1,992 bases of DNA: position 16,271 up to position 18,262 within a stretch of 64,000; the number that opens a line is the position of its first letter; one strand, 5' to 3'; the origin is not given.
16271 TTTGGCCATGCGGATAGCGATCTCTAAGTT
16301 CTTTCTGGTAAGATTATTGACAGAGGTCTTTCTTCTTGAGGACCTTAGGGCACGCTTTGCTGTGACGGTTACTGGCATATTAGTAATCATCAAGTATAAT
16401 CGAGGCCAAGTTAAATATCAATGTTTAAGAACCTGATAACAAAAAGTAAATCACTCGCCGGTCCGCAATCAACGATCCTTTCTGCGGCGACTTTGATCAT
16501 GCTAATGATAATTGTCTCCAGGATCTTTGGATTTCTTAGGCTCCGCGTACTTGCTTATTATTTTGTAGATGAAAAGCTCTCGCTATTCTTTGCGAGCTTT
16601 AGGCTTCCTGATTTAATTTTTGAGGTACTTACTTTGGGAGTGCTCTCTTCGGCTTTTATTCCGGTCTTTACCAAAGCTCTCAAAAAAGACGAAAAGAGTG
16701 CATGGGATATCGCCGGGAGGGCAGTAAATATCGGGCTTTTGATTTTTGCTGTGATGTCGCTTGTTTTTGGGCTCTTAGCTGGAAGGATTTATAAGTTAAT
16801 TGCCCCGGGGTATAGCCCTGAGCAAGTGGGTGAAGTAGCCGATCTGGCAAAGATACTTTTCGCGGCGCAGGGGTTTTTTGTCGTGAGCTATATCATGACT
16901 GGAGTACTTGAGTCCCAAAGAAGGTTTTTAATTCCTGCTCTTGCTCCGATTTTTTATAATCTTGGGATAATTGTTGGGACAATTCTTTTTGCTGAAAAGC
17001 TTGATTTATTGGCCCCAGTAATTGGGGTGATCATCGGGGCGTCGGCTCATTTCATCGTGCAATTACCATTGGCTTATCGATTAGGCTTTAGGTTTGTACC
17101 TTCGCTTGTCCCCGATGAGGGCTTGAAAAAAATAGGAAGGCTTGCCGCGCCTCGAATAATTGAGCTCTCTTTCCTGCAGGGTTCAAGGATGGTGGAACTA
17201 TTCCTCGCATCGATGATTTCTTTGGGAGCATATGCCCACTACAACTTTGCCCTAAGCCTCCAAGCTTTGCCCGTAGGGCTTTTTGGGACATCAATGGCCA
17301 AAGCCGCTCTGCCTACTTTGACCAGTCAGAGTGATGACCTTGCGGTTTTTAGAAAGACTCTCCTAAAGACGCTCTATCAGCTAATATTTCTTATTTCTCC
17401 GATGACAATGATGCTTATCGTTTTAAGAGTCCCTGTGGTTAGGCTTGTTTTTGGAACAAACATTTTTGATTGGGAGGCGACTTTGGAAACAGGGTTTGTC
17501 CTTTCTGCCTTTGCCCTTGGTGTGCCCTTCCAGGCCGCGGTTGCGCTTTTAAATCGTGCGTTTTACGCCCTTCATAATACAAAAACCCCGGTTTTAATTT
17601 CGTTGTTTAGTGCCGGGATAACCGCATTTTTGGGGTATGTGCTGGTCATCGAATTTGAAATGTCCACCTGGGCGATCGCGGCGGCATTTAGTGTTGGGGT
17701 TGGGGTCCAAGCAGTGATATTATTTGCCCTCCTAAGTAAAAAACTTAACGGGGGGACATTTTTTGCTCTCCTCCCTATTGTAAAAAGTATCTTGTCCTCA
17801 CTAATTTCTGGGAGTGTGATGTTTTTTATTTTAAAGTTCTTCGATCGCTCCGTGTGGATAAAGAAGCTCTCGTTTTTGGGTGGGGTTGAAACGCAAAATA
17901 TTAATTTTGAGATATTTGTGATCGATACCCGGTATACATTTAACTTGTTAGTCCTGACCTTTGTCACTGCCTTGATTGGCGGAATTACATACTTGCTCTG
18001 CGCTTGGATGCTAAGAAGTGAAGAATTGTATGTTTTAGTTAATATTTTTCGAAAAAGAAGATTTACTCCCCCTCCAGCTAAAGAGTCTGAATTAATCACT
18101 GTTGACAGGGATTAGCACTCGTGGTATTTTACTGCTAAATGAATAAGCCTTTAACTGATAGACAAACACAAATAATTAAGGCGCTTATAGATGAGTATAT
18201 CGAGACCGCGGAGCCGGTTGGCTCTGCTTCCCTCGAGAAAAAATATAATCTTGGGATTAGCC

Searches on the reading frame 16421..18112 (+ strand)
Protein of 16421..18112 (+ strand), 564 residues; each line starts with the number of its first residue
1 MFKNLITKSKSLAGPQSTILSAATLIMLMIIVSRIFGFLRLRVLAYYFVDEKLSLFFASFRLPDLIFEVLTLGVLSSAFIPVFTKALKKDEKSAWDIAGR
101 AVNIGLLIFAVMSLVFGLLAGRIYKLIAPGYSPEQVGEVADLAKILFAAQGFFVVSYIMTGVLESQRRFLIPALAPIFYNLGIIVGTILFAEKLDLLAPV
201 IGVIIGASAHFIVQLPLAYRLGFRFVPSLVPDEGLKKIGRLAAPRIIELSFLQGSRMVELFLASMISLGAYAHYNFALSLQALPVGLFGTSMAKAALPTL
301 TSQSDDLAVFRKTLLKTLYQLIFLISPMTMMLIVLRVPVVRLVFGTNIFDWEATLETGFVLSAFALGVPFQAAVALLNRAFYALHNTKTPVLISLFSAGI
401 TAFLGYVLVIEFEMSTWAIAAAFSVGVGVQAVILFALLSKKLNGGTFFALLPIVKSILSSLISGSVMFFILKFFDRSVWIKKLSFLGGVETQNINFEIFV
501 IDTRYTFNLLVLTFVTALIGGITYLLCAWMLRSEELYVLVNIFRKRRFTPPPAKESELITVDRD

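Call 26: find_encoding_contigs(protein=window:16421-18112:+, flank=10000, max_places=2)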
Protein window:16421-18112:+ (564 aa): 17 contigs read that carry it; 2 places shown.
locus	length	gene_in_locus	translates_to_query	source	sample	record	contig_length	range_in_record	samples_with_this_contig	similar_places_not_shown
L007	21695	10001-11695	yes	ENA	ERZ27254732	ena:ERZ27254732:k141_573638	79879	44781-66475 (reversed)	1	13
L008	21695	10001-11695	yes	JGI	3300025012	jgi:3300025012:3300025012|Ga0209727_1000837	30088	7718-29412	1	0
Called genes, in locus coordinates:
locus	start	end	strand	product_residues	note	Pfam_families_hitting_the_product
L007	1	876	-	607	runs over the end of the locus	PF00580:UvrD-helicase, PF13245:AAA_19, PF13604:AAA_30 (faint), PF13361:UvrD_C, PF13538:UvrD_C_2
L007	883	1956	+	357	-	PF03816:LytR_cpsA_psr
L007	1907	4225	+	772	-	PF09594:GT87, PF02366:PMT, PF13231:PMT_2, PF16192:PMT_4TMC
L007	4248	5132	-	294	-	-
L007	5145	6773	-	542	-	-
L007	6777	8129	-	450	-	PF00041:fn3 (faint), PF13620:CarboxypepD_reg (faint), PF19077:Big_13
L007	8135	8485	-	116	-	-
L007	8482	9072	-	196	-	-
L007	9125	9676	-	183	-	PF05137:PilN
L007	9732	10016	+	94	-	-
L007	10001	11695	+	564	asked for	PF03023:MurJ, PF13440:Polysacc_synt_3 (weak)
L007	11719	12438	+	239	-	PF03444:WHD_HrcA (weak), PF01628:HrcA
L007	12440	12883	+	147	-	PF01025:GrpE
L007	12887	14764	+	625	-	PF00012:HSP70, PF06723:MreB_Mbl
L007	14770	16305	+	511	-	PF13231:PMT_2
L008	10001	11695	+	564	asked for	PF03023:MurJ, PF13440:Polysacc_synt_3 (weak)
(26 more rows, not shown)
